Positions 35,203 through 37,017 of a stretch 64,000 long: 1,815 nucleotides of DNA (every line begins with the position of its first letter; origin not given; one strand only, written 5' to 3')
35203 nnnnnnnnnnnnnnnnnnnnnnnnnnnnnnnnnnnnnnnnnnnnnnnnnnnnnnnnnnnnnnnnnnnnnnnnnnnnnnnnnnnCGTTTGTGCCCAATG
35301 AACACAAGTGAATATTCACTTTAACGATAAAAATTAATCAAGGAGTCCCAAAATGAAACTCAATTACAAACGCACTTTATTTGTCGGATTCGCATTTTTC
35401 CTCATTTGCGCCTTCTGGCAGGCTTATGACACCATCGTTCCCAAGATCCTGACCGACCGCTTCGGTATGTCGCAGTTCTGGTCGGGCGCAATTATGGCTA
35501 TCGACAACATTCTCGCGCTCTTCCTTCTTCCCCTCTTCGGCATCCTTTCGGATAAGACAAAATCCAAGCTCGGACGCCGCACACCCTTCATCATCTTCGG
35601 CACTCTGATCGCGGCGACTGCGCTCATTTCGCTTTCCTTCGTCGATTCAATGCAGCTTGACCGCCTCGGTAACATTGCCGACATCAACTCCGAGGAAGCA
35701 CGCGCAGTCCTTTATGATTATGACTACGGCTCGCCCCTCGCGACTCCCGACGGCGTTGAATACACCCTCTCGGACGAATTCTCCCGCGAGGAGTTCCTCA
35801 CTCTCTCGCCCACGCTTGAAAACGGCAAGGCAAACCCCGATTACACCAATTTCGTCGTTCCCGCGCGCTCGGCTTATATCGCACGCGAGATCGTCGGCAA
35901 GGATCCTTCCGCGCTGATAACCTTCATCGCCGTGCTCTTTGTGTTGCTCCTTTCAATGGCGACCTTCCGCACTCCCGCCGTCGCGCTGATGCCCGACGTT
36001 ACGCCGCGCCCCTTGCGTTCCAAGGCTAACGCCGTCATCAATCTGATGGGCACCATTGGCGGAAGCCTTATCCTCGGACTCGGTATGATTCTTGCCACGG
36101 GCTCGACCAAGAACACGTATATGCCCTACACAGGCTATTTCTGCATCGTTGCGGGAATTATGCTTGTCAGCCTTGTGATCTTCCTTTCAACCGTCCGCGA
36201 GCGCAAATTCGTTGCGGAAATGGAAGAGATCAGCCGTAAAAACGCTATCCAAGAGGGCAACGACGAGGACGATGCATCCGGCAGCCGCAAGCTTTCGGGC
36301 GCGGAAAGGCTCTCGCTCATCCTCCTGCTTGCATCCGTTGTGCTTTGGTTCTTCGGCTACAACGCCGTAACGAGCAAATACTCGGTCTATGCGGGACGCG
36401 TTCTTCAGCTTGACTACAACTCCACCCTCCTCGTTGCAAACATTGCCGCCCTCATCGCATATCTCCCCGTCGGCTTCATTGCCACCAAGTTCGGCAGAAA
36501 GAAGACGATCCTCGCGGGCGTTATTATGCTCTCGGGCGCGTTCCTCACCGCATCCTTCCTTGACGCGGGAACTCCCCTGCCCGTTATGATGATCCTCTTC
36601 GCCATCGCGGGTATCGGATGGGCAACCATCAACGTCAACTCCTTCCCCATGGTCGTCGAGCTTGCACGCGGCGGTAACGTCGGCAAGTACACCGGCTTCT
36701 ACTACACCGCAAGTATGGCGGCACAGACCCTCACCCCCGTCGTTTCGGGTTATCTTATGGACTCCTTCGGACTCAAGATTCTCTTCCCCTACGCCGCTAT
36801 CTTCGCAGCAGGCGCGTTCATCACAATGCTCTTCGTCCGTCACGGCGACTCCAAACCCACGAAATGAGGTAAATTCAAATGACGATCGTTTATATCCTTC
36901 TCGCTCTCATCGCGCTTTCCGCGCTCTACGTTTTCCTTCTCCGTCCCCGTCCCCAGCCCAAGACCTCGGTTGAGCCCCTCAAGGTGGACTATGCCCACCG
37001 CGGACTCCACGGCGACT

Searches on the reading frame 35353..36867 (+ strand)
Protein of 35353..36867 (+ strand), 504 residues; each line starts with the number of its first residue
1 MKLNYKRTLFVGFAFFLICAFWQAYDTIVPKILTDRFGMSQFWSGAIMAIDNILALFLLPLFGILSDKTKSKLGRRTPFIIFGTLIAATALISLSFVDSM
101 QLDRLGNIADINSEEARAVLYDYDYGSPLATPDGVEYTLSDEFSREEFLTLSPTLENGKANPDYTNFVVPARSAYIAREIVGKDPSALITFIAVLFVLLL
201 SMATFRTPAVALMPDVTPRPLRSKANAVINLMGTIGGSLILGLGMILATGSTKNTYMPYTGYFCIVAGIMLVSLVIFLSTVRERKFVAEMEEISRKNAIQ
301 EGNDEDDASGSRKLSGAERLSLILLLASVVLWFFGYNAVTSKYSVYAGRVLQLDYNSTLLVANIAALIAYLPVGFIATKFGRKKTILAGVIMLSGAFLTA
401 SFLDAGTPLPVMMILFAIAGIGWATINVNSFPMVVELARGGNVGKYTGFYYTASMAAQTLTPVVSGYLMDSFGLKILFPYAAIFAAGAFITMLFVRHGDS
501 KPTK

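Call 92: search_protein_families(library=pfam, proteins=[window:35353-36867:+], max_evalue=0.001)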
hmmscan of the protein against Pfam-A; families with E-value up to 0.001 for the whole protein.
window:35353-36867:+ (504 aa): 3 families
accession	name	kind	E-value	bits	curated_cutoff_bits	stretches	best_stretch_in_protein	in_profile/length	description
PF07690.21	MFS_1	-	5.2e-36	124.7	33.4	3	362-497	41-176/347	Major Facilitator Superfamily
PF13347.12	MFS_2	-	8.2e-18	64.6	27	2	188-474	97-386/427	MFS/sugar transport protein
PF03209.21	PUCC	-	2.1e-09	37.3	21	1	190-491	89-386/401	PUCC protein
